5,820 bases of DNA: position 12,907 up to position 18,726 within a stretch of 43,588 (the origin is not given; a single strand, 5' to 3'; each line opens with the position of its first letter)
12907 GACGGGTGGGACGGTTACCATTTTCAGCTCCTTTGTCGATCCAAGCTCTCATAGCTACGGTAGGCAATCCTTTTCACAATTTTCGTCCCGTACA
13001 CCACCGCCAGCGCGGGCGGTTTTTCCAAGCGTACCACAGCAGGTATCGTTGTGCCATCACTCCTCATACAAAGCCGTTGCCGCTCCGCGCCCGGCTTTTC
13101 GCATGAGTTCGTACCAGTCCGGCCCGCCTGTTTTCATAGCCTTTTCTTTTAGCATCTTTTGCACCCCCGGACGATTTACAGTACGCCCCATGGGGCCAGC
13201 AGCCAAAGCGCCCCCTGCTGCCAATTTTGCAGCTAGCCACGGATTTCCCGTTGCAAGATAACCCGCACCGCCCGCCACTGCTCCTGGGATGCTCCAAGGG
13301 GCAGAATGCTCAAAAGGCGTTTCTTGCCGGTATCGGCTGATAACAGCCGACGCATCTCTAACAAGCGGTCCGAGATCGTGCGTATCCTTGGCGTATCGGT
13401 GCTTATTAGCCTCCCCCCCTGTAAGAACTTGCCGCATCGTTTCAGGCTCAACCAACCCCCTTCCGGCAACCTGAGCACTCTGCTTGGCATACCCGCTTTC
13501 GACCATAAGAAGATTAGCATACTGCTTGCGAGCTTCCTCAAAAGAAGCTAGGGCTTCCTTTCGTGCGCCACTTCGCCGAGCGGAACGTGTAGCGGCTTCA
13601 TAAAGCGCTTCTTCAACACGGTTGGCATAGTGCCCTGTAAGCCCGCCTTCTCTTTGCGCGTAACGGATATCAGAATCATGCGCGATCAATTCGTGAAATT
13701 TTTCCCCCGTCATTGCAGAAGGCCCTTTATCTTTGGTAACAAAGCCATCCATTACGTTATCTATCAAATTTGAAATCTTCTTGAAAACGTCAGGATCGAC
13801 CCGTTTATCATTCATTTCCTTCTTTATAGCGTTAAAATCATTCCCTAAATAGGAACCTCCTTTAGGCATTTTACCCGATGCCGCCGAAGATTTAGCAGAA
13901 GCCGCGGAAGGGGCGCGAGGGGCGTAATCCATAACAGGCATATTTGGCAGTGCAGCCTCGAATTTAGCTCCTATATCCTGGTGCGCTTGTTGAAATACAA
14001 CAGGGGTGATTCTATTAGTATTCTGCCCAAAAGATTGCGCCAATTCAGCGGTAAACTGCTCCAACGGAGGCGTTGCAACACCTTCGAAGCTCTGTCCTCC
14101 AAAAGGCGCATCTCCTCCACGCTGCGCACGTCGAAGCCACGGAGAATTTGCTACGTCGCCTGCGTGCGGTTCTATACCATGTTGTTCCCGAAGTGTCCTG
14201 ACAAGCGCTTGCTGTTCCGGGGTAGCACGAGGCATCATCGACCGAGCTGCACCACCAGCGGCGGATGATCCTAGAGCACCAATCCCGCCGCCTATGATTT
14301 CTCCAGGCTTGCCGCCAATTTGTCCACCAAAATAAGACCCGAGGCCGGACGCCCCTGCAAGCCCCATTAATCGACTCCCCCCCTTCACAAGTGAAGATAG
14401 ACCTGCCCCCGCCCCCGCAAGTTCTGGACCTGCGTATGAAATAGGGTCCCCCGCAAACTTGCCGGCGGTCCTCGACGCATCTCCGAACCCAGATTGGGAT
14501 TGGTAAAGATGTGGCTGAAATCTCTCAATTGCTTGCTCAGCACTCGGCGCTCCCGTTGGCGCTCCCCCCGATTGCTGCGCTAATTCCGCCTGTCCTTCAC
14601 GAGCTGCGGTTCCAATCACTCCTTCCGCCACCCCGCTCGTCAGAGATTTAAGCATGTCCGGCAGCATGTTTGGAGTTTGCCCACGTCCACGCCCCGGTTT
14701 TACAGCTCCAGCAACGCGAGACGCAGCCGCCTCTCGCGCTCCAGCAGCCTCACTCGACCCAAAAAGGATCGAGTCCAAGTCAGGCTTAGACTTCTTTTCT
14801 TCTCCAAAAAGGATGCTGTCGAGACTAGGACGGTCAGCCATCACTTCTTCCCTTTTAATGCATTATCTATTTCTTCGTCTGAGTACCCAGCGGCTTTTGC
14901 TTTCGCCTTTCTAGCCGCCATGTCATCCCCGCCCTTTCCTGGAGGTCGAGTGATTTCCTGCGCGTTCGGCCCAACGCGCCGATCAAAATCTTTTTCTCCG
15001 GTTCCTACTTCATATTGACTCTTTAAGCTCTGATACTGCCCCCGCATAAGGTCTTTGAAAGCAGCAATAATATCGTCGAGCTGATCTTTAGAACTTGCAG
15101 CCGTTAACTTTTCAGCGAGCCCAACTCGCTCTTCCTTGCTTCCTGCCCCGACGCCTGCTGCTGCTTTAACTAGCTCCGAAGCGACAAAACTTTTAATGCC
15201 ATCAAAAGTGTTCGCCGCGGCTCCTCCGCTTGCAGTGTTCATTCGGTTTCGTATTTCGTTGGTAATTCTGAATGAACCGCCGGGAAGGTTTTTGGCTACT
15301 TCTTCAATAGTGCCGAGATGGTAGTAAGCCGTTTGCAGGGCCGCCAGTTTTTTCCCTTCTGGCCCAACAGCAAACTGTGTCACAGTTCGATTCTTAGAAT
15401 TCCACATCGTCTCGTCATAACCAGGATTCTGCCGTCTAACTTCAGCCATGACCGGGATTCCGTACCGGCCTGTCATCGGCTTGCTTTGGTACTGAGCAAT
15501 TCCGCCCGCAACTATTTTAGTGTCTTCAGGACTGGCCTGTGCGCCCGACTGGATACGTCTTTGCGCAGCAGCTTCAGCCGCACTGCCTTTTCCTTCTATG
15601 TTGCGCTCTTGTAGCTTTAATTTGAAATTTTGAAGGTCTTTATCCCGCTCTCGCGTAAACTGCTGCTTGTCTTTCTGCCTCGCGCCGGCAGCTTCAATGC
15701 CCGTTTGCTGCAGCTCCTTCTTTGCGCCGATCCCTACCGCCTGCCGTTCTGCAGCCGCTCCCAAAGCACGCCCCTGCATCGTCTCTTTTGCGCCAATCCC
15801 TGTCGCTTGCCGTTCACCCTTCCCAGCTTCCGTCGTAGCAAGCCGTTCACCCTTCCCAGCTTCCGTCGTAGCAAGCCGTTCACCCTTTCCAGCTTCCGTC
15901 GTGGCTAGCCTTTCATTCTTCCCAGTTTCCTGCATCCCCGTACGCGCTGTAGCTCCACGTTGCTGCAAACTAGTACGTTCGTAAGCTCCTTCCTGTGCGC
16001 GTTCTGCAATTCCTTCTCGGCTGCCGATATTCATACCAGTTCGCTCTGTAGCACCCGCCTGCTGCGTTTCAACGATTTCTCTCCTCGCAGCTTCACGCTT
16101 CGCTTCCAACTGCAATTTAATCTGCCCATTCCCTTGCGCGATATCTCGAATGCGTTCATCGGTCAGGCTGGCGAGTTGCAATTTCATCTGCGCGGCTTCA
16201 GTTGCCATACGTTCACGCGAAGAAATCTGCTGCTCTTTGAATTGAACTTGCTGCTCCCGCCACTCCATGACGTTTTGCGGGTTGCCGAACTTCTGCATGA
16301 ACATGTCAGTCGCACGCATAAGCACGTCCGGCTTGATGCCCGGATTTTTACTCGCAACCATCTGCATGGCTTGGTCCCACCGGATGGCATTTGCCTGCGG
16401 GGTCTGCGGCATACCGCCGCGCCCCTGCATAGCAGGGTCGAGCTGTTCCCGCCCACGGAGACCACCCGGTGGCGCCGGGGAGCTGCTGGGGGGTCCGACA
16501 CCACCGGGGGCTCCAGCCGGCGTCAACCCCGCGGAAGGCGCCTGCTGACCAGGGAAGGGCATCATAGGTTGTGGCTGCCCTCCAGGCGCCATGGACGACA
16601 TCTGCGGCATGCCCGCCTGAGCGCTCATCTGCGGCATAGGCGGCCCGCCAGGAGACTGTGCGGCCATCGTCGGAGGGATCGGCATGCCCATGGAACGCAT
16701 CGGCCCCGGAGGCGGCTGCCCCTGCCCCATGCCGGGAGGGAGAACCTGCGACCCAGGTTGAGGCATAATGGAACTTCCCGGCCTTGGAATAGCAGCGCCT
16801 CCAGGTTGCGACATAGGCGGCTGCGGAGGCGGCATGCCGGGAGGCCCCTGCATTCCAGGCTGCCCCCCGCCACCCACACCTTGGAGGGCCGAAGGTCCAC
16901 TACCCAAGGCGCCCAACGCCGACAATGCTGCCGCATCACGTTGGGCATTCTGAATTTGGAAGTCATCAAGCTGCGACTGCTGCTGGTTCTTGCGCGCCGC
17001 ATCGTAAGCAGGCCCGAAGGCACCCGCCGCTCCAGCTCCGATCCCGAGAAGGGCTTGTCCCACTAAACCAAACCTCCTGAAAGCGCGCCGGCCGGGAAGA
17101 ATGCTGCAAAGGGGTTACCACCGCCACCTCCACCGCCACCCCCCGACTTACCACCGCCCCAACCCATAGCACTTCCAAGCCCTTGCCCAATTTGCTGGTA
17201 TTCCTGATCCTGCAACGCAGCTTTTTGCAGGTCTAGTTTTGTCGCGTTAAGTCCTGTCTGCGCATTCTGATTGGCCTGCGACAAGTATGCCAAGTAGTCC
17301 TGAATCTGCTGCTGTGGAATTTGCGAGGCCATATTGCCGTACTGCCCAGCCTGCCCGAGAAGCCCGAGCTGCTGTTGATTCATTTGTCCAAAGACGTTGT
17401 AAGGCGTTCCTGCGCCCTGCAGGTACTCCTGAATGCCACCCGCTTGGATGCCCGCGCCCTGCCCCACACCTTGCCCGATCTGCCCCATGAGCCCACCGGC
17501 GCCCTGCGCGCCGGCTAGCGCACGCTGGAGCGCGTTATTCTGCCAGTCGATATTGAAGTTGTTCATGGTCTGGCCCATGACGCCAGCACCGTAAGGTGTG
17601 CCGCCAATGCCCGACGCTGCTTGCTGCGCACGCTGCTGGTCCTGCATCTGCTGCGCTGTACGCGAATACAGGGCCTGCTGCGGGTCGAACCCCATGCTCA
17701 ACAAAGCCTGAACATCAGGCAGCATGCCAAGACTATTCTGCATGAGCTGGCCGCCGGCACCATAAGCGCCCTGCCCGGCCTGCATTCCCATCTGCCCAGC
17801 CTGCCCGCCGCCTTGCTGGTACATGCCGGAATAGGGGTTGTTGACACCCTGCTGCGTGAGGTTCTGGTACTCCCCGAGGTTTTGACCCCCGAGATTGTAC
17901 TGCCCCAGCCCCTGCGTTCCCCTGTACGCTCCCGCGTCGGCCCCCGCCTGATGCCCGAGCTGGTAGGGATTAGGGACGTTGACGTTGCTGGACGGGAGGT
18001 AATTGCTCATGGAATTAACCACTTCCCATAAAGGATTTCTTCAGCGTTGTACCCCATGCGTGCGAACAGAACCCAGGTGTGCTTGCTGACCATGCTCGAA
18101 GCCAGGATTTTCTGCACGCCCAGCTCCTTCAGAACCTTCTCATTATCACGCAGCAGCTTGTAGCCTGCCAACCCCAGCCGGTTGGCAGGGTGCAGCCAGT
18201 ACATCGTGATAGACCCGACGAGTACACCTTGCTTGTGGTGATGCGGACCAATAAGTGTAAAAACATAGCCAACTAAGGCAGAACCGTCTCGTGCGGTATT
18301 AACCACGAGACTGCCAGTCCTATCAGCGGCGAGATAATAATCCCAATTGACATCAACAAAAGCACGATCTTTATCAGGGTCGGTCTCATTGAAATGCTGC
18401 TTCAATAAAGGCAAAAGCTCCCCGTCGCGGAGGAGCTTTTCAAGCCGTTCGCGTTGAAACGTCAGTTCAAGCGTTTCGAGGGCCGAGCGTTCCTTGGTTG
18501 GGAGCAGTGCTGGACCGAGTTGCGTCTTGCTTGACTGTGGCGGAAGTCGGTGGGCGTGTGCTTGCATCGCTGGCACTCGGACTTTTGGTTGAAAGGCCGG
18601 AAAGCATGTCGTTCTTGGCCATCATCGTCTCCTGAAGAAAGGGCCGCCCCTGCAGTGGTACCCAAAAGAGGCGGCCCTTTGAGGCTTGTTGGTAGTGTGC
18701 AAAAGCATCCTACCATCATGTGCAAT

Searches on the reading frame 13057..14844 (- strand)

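Call 19: search_protein_families(library=phrogs, proteins=[window:13057-14844:-], max_evalue=0.001)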
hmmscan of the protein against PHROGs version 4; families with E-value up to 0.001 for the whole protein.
window:13057-14844:- (595 aa): 1 family
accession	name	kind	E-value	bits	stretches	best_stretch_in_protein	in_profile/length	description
phrog_167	-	tail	0.00095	17.9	1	97-366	640-773/1555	tail length tape measure protein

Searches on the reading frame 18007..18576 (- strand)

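Call 71: search_protein_families(library=phrogs, proteins=[window:18007-18576:-], max_evalue=0.001)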
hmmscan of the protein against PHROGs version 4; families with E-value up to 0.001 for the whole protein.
window:18007-18576:- (189 aa): 1 family
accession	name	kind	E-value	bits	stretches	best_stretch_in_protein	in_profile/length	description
phrog_1249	-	other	7.1e-12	46.4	1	51-185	17-155/180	acetyltransferase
